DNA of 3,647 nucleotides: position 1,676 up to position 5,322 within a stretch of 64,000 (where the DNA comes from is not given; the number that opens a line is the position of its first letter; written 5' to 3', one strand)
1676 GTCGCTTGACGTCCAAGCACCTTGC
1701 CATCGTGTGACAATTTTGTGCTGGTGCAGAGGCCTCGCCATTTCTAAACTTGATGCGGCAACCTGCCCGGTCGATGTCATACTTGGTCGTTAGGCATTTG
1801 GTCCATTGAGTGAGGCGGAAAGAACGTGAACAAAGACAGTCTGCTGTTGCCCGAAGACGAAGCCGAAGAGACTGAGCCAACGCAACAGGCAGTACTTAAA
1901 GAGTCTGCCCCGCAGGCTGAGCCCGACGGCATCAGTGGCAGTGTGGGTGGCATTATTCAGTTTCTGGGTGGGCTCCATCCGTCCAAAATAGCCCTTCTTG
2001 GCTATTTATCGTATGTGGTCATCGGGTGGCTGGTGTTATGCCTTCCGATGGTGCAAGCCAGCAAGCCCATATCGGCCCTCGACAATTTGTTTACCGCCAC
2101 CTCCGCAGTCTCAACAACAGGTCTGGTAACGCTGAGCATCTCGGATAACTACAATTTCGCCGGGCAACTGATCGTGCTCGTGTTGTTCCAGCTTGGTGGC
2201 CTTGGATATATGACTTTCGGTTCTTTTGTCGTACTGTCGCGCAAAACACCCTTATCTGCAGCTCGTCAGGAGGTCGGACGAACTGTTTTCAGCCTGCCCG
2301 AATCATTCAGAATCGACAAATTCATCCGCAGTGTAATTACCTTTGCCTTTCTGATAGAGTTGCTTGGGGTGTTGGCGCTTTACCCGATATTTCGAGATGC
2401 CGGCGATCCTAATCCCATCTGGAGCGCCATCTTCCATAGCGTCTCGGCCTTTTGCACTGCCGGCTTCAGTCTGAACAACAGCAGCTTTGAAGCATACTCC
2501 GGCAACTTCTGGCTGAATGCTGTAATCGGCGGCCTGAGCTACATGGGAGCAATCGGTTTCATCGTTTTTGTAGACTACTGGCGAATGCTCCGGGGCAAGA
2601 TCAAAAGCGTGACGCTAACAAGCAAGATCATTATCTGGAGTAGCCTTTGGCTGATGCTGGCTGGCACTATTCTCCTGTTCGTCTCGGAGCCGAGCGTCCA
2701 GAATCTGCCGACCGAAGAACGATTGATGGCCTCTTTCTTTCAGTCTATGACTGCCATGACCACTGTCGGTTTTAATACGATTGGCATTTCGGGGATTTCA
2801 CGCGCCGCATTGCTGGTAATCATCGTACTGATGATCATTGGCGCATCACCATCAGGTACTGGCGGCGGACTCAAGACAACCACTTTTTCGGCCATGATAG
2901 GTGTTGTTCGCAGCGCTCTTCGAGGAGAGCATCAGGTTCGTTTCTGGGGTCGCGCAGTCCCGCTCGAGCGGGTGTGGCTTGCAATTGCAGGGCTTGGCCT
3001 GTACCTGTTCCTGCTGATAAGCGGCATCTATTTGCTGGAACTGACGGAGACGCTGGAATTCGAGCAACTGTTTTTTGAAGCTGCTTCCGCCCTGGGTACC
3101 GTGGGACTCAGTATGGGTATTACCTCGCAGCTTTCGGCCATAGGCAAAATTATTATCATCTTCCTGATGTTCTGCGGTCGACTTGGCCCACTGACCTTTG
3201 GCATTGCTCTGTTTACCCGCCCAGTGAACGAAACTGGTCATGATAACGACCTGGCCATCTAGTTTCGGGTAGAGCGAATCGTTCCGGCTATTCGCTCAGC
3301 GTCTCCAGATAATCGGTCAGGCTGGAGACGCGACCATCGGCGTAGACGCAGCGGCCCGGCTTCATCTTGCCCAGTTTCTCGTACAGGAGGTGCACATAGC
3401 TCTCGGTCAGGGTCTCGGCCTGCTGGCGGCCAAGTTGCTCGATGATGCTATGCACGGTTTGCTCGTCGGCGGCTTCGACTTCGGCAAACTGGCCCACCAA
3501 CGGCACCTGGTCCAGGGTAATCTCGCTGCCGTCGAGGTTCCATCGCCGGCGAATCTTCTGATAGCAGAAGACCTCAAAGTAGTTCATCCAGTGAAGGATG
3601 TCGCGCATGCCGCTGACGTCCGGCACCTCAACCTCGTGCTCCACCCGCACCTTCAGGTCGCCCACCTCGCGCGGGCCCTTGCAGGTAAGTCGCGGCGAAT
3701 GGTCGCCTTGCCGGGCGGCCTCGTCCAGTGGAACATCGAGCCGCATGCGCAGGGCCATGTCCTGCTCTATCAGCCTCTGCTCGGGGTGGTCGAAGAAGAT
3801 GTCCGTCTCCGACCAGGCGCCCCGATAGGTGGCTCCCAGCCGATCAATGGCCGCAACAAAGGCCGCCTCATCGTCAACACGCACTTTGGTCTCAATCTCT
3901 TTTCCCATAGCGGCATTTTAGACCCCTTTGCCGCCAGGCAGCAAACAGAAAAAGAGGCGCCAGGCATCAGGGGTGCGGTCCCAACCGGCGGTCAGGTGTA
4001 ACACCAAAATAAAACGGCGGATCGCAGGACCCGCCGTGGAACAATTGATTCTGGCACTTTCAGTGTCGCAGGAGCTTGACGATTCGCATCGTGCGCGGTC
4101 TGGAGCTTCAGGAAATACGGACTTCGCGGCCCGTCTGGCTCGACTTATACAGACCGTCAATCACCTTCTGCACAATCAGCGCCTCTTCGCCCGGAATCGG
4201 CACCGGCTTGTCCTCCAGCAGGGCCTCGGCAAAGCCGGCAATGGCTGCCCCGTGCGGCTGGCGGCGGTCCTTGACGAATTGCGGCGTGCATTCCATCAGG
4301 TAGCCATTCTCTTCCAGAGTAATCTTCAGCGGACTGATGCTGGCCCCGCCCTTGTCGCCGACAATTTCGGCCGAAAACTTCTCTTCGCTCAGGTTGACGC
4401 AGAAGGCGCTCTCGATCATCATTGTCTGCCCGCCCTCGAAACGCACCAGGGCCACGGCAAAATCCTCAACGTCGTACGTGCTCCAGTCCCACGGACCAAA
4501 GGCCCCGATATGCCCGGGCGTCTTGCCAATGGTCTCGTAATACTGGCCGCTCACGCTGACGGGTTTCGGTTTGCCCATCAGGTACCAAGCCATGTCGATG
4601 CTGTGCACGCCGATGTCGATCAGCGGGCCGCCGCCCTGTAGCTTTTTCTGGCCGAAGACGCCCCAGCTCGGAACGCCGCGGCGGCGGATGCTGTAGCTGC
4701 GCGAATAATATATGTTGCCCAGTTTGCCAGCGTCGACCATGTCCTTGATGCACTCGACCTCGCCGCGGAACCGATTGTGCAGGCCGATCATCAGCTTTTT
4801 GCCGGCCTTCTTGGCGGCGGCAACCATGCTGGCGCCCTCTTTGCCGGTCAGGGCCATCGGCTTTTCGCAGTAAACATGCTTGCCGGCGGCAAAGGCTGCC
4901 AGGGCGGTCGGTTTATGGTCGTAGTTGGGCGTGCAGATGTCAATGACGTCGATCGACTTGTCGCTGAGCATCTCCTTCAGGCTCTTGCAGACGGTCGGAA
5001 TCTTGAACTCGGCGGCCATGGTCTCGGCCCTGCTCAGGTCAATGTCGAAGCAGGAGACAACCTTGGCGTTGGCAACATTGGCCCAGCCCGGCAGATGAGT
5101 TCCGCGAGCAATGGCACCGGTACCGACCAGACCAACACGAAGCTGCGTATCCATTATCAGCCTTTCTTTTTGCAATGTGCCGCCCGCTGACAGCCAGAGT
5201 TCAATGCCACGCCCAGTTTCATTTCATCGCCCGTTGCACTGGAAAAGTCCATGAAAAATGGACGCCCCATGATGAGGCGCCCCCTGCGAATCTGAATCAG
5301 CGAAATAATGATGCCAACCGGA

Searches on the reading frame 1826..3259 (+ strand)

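Call 61: search_protein_families(library=pfam, proteins=[window:1826-3259:+], max_evalue=0.00001)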
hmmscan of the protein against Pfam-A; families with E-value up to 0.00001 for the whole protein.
window:1826-3259:+ (478 aa): 1 family
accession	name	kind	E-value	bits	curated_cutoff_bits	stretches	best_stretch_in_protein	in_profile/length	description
PF02386.22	TrkH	-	5.4e-49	167.4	27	1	77-458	56-486/502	Cation transport protein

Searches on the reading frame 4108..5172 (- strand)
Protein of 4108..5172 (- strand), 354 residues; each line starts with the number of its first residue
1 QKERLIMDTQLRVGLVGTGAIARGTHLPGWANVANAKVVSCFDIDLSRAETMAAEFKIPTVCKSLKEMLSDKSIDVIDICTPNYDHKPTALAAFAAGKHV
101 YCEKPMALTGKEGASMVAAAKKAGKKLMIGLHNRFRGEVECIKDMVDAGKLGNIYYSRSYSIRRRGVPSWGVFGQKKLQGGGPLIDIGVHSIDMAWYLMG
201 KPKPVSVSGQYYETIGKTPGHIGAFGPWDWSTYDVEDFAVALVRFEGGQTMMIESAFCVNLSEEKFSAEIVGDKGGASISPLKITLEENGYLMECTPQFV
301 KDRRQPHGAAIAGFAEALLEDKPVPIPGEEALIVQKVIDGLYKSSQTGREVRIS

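Call 61: search_protein_families(library=pfam, proteins=[window:4108-5172:-], max_evalue=0.00001)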
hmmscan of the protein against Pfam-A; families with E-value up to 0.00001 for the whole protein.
window:4108-5172:- (354 aa): 3 families
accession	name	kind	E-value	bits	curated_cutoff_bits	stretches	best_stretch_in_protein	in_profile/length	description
PF01408.29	GFO_IDH_MocA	-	2.1e-28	99.9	24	1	11-130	1-119/120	Oxidoreductase family, NAD-binding Rossmann fold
PF02894.22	GFO_IDH_MocA_C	-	1.5e-27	97.3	22.9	1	143-352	1-217/218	Oxidoreductase family, C-terminal alpha/beta domain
PF22725.1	GFO_IDH_MocA_C3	-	1.7e-22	80.2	27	1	142-277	4-123/124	GFO/IDH/MocA C-terminal domain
